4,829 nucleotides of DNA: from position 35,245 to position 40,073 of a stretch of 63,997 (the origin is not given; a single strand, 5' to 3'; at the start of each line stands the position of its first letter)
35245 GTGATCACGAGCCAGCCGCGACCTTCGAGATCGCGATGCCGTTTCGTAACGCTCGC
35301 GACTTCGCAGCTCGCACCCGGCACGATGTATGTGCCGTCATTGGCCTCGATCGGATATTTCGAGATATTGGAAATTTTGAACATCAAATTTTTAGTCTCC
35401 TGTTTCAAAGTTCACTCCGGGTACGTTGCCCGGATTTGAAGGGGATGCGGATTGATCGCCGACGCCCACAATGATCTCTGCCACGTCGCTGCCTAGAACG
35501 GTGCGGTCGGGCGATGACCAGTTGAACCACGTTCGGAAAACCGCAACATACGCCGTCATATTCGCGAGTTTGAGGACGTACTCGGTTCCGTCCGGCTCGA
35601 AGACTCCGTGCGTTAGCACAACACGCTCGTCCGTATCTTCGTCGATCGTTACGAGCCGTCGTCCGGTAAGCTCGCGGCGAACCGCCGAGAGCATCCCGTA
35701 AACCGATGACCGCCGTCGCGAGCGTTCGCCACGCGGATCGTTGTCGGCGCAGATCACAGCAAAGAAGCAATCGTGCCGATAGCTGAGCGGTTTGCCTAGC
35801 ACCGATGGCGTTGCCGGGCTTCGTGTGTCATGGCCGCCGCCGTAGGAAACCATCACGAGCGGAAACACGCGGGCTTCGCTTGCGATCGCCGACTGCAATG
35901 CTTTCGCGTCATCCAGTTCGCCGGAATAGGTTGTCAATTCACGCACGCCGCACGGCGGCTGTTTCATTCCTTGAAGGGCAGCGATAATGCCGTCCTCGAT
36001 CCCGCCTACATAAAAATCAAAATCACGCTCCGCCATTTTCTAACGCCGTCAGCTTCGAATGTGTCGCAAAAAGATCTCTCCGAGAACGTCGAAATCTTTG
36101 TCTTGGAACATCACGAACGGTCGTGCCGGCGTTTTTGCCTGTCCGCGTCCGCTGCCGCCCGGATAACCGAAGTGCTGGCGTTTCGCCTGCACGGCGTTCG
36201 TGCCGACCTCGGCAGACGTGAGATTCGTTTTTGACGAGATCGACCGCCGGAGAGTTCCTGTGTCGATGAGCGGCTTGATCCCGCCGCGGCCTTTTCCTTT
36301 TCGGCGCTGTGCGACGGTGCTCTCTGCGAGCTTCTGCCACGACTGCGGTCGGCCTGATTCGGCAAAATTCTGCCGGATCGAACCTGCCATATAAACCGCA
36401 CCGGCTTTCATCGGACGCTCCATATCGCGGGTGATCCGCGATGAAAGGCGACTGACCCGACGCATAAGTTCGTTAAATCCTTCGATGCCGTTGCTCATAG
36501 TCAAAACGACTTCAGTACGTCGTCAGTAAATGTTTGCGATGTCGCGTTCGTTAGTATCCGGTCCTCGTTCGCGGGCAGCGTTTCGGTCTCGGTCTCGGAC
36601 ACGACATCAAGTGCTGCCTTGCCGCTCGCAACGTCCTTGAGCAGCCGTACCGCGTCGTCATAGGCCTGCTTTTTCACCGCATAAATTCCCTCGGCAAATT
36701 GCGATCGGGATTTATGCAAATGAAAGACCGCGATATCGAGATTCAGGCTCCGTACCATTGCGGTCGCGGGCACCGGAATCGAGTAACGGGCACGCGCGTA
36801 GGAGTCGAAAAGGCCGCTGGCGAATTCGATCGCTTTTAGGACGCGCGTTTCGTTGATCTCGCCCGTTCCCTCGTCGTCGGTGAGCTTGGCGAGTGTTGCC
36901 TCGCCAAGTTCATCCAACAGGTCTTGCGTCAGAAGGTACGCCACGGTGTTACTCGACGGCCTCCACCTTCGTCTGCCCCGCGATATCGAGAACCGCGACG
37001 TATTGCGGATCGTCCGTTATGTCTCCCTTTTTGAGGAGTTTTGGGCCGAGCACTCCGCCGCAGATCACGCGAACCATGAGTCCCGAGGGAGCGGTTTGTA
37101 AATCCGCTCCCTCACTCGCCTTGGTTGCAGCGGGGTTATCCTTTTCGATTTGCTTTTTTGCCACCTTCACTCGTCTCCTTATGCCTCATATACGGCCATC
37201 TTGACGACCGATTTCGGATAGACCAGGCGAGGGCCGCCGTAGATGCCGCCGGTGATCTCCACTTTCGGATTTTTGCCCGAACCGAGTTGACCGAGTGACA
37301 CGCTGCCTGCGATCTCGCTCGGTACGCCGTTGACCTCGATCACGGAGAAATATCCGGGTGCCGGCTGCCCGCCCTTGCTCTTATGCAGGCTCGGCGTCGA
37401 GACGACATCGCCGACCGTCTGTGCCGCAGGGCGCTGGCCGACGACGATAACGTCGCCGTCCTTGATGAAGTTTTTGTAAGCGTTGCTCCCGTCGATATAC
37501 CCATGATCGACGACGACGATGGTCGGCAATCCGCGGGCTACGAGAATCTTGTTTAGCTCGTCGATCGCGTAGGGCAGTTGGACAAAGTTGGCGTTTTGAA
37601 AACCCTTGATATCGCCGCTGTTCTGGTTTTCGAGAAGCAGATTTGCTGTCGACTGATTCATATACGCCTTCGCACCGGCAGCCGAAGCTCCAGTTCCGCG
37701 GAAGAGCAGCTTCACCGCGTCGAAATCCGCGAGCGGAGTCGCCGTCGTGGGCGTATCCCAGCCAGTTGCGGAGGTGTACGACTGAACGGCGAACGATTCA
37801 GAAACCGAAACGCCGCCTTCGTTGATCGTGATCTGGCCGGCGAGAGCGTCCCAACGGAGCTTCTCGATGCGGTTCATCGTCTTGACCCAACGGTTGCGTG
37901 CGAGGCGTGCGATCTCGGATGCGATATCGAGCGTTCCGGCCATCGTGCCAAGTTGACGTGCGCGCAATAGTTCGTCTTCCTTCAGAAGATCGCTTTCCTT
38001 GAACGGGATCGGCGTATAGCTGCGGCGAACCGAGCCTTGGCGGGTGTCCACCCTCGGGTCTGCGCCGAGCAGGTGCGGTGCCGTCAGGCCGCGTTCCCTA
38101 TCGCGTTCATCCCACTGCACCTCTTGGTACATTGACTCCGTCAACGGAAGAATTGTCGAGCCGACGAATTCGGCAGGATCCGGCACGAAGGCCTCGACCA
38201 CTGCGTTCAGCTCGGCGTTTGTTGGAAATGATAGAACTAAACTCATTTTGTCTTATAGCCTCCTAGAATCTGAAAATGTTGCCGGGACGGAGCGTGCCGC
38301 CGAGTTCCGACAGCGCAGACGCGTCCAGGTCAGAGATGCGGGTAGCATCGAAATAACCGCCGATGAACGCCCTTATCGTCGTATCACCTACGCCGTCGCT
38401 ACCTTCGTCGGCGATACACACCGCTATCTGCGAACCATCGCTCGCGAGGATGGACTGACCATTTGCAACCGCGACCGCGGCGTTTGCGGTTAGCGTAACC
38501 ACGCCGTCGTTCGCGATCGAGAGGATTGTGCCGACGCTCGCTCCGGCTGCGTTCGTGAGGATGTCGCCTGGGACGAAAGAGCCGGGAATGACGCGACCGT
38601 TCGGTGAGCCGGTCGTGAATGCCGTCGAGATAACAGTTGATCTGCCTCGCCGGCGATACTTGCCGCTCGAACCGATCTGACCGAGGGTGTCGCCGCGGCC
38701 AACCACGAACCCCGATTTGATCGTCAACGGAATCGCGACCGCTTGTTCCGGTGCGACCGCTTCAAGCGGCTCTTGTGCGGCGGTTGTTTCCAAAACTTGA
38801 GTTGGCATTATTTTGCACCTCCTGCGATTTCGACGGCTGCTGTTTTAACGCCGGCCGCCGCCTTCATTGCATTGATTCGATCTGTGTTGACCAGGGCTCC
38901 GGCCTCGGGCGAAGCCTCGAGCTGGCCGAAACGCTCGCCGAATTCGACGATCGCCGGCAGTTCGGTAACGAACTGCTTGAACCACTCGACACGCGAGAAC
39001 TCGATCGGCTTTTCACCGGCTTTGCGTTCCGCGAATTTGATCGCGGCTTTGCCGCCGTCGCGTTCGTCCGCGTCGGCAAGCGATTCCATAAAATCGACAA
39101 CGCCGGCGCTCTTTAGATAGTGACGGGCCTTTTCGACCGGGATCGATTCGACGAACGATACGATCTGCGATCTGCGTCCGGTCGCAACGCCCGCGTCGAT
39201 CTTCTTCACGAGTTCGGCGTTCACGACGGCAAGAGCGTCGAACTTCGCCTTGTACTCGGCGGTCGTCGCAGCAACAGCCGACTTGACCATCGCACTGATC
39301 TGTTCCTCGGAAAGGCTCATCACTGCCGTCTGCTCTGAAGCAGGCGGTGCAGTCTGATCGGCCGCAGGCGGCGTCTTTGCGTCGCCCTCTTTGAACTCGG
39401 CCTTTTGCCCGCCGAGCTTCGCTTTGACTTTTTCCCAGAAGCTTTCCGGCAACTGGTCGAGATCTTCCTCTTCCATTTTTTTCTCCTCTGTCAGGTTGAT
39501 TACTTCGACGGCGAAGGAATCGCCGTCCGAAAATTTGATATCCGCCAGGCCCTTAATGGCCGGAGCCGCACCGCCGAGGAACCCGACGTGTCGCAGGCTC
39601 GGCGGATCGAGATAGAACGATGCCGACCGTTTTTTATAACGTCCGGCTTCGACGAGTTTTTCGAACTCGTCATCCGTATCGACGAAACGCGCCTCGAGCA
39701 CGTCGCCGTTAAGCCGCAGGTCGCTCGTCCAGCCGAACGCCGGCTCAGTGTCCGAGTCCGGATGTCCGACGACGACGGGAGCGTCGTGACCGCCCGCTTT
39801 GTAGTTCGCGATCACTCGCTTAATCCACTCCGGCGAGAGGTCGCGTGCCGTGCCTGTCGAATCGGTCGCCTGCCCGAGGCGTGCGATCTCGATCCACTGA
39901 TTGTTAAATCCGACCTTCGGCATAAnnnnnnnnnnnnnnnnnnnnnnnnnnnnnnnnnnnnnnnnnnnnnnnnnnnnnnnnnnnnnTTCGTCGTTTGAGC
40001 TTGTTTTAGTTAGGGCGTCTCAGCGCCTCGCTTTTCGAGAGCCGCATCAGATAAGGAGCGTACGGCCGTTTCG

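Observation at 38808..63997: Atypical genome architecture: immunity switch mid-genome and morphogenesis split over two divergent arms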

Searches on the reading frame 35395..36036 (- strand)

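Call 65: search_protein_families(library=phrogs, max_evalue=0.0001, proteins=[window:35395-36036:-])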
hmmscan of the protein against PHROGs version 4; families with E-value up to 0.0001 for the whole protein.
window:35395-36036:- (214 aa): 1 family
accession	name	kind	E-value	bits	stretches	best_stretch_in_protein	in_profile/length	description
phrog_490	-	head and packaging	7.2e-09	36.9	1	13-129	6-113/190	portal protein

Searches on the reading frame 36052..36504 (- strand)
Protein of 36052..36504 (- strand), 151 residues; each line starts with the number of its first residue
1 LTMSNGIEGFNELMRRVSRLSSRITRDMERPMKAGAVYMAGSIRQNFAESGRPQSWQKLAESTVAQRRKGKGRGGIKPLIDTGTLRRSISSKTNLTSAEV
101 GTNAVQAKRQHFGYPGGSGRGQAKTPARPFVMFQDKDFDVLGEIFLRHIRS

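Call 65: search_protein_families(library=phrogs, max_evalue=0.0001, proteins=[window:36052-36504:-])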
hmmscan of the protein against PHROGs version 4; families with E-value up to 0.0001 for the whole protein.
window:36052-36504:- (151 aa): 3 families
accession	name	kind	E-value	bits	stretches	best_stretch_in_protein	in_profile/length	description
phrog_26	-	connector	1.3e-26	94.9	1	3-150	78-227/321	tail completion or Neck1 protein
phrog_5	-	connector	2.2e-11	45.1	1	1-131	89-186/239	tail completion or Neck1 protein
phrog_222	-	connector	6.3e-11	43.4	1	25-97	203-265/276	tail completion or Neck1 protein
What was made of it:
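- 36049..38808 (-): Head completion and shell genes: MuG-like Neck1/tail completion (36049-36504), Mu gp36 adaptor (36501-36944), major capsid protein (37179-38246), 181-aa head-region protein of unverified function (38263-38808). phrog_26 (E 1e-26, call 65).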

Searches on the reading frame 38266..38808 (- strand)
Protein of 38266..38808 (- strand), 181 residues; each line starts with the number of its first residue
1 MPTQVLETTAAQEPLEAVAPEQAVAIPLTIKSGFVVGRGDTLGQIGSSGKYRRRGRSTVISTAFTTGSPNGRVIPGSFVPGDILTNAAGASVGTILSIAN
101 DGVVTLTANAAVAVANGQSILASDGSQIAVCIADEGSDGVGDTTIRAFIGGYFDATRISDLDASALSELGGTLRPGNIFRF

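Call 48: search_protein_families(library=phrogs, max_evalue=0.001, proteins=[window:38266-38808:-])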
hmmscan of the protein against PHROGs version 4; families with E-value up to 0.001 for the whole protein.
window:38266-38808:- (181 aa): 0 families
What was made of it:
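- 36049..38808 (-): No family match for the 181-aa protein (call 48).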

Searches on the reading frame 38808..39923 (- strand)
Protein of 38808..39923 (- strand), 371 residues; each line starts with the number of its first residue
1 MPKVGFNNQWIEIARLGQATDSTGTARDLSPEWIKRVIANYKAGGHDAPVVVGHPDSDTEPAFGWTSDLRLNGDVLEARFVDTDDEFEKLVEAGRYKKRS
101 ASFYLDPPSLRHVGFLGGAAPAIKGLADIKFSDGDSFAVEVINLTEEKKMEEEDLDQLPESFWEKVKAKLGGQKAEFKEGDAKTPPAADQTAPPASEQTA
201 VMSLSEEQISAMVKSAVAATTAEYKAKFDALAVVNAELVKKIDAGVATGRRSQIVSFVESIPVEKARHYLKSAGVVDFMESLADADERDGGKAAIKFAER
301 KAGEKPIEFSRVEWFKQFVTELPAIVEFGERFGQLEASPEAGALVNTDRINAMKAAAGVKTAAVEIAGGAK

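Call 18: find_related_loci(query=window:38808-39923:-, collection=viral_contigs, flank=10000)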
Query window:38808-39923:- (371 aa) in viral_contigs; peptide patterns used: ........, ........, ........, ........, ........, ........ (x = any residue, [..] = any of these).
31 stretches matched a pattern; 5 encode a relative of the query (tblastn E <= 1e-3); 5 distinct loci.
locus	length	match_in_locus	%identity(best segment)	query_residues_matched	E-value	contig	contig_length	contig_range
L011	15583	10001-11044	52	1-359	2e-111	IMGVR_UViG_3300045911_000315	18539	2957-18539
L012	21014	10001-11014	38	1-360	2e-68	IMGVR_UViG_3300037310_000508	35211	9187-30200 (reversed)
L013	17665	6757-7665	29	6-334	7e-32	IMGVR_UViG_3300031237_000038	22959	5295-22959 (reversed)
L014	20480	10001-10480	37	6-168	7e-28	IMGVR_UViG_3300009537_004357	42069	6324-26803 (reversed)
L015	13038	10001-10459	37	5-157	1e-22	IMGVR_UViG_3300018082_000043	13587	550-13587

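Call 40: find_related_loci(query=A3, collection=metagenome_contigs, flank=10000)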
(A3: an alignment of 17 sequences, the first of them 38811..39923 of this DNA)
Query A3 (371 aa) in metagenome_contigs; peptide patterns used: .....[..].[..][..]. (x = any residue, [..] = any of these).
600 stretches matched a pattern (row limit reached: there are more); 582 encode a relative of the query (tblastn E <= 1e-3); the best 80 are kept; 80 distinct loci.
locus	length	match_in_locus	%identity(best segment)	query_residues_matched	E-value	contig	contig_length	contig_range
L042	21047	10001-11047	37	5-359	1e-66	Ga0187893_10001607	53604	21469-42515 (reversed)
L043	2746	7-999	35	17-360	4e-61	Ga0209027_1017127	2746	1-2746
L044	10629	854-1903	34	3-360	5e-60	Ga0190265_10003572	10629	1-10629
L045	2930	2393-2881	56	1-167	5e-56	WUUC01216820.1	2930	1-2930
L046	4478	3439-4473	32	3-356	1e-51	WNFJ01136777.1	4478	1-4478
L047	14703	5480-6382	36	11-339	2e-43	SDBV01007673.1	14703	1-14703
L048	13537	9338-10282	36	5-330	3e-42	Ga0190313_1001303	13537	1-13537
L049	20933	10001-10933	35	9-344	1e-40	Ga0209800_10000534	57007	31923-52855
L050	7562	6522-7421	34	3-330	7e-40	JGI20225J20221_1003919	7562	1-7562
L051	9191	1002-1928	34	11-344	7e-39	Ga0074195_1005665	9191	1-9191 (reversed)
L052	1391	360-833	43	6-158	4e-39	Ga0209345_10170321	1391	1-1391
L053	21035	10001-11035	31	5-367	1e-37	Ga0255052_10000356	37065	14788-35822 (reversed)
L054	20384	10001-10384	52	6-135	2e-37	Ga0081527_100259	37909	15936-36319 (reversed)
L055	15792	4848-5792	34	3-331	3e-36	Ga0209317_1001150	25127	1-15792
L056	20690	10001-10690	36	6-250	5e-35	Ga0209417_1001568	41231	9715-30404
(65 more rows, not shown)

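Call 41: find_related_loci(query=A3, collection=viral_contigs, flank=10000)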
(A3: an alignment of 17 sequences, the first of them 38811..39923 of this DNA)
Query A3 (371 aa) in viral_contigs; peptide patterns used: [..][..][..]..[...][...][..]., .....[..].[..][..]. (x = any residue, [..] = any of these).
600 stretches matched a pattern (row limit reached: there are more); 587 encode a relative of the query (tblastn E <= 1e-3); the best 80 are kept; 80 distinct loci.
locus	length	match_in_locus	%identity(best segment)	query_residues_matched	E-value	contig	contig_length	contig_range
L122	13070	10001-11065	38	1-361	5e-79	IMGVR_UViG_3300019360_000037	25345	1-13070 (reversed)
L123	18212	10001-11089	40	1-360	1e-72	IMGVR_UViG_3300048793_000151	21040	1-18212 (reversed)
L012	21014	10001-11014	38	1-360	3e-67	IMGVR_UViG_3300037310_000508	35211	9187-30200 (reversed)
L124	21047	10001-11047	35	3-360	1e-64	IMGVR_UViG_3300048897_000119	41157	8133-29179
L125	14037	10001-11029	33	3-360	8e-60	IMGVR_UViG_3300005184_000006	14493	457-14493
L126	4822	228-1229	35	1-359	8e-54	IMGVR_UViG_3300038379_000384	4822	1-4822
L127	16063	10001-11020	36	1-359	6e-56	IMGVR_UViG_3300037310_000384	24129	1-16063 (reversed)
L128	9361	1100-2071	33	6-331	8e-43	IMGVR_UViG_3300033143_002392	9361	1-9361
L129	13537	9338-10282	36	5-330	5e-42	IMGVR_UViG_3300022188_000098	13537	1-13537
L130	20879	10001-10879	36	11-330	1e-41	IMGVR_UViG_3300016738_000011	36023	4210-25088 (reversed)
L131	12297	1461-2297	35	5-330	4e-39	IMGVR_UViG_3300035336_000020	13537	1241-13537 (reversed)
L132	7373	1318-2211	35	11-330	9e-39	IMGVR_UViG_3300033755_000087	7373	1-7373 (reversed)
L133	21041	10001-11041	36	6-326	1e-36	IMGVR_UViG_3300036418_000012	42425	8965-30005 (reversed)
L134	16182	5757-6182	50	10-152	1e-36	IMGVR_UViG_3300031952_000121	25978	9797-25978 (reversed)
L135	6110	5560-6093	43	1-193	6e-37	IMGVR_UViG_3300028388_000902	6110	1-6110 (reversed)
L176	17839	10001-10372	47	8-132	8e-30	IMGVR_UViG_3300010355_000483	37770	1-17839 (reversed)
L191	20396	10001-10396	43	10-139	1e-29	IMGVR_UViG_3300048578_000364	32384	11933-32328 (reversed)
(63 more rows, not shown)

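Call 48: search_protein_families(library=phrogs, max_evalue=0.001, proteins=[window:38811-39923:-])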
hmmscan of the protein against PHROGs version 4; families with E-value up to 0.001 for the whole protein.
window:38811-39923:- (371 aa): 1 family
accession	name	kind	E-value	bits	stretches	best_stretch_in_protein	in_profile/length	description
phrog_976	-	head and packaging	5.1e-49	168.7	1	8-352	31-369/415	head maturation protease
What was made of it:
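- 38808..39923 (-): gpI-type head maturation protease/scaffold, the first gene of the head-tail late unit. phrog_976 (E 5e-49, call 48).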

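Call 63: search_protein_families(library=phrogs, max_evalue=0.00001, proteins=[L176:4177-5721:+, L176:965-1729:+, L176:2575-3264:+, L191:7616-8758:-, L191:5657-6523:-, L191:6580-7266:-, L191:9028-9732:-, L049:8456-10135:-, L049:5547-7184:-, L042:6720-8735:-])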
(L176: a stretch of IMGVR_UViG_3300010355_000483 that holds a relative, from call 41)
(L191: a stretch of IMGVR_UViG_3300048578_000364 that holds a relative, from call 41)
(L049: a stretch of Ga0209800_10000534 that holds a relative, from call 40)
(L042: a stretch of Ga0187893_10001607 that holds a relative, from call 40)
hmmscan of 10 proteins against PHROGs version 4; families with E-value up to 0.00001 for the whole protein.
L176:4177-5721:+ (515 aa): 2 families
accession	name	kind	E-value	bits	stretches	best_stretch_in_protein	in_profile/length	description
phrog_2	-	head and packaging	9.1e-26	91.8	1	45-494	254-596/807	terminase large subunit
phrog_5902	-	unknown function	1.6e-11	45.1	1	77-302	48-268/359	-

L176:965-1729:+ (255 aa): 1 family
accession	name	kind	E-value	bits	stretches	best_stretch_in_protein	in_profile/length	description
phrog_887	-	moron, auxiliary metabolic gene and host takeover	2e-24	87.4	1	15-237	33-279/509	queuine tRNA-ribosyltransferase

L176:2575-3264:+ (230 aa): 2 families
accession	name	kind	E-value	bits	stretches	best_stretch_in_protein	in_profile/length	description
phrog_2076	-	moron, auxiliary metabolic gene and host takeover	2.5e-30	106.8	1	44-227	9-241/247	QueE-like radical SAM domain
phrog_1802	-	other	1.2e-07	32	1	73-148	53-146/556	radical SAM domain-containing protein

L191:7616-8758:- (381 aa): 3 families
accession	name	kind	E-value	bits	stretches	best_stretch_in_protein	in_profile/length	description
phrog_2302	-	moron, auxiliary metabolic gene and host takeover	2.1e-57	195.8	1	4-315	6-317/381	phosphoadenosine phosphosulfate reductase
phrog_424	-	moron, auxiliary metabolic gene and host takeover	4.4e-17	63.2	1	18-221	153-334/460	phosphoadenosine phosphosulfate reductase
phrog_15645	-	unknown function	2.4e-08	35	1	190-345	3-165/202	-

L191:5657-6523:- (289 aa): 18 families
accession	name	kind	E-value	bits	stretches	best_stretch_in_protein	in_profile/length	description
phrog_2159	-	DNA, RNA and nucleotide metabolism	4.3e-35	122.8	1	10-205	28-243/365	ParB-like partition protein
phrog_498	-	other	5.7e-28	98.8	1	17-179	13-175/633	DNA methyltransferase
phrog_620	-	DNA, RNA and nucleotide metabolism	1.6e-27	98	1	35-243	5-176/217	ParB-like partition protein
phrog_8071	-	DNA, RNA and nucleotide metabolism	4.5e-24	86.4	1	35-186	3-136/389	ParB-like partition protein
phrog_723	-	DNA, RNA and nucleotide metabolism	1.9e-17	64.8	1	36-230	10-166/223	ParB-like partition protein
phrog_940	-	DNA, RNA and nucleotide metabolism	1.1e-16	62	1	35-191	2-137/388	nuclease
phrog_26387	-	DNA, RNA and nucleotide metabolism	3e-15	57.3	1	38-170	9-149/252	ParB-like partition nuclease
phrog_4715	-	DNA, RNA and nucleotide metabolism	1.4e-14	54.5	1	35-133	143-243/630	ParB-like partition protein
phrog_9353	-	unknown function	3.5e-14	54.3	1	33-263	5-215/245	-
phrog_3264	-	DNA, RNA and nucleotide metabolism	8.3e-14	52.9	1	12-128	22-141/337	ParB-like partition protein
phrog_15396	-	DNA, RNA and nucleotide metabolism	8.6e-14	53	1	37-170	2-134/258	ParB-like partition nuclease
phrog_930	-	DNA, RNA and nucleotide metabolism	4.1e-13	50.7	1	35-169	3-135/223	ParB-like partition protein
phrog_18056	-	DNA, RNA and nucleotide metabolism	9.3e-13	48.8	1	38-148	2-107/387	ParB-like partition nuclease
phrog_5475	-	unknown function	3.9e-11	43.4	1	40-130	4-90/458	-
phrog_3951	-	unknown function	6.1e-09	36.8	1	29-124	8-110/301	-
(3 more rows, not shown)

L191:6580-7266:- (229 aa): 0 families

L191:9028-9732:- (235 aa): 3 families
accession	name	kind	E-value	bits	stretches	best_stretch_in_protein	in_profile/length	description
phrog_22502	-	other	1.2e-13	52.5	1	31-189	62-220/276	methyltransferase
phrog_4752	-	other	5.2e-09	36.7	1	45-142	53-160/241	tRNA methyltransferase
phrog_23522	-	unknown function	9.5e-08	32.9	1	37-143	48-155/273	-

L049:8456-10135:- (560 aa): 0 families

L049:5547-7184:- (546 aa): 3 families
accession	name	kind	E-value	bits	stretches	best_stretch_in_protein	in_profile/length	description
phrog_5909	-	head and packaging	4.2e-28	99.3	1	357-518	105-267/285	terminase large subunit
phrog_2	-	head and packaging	8.8e-22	78.6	1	78-517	265-590/807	terminase large subunit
phrog_5713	-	head and packaging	3.3e-18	67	1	395-518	3-124/143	terminase large subunit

L042:6720-8735:- (672 aa): 0 families
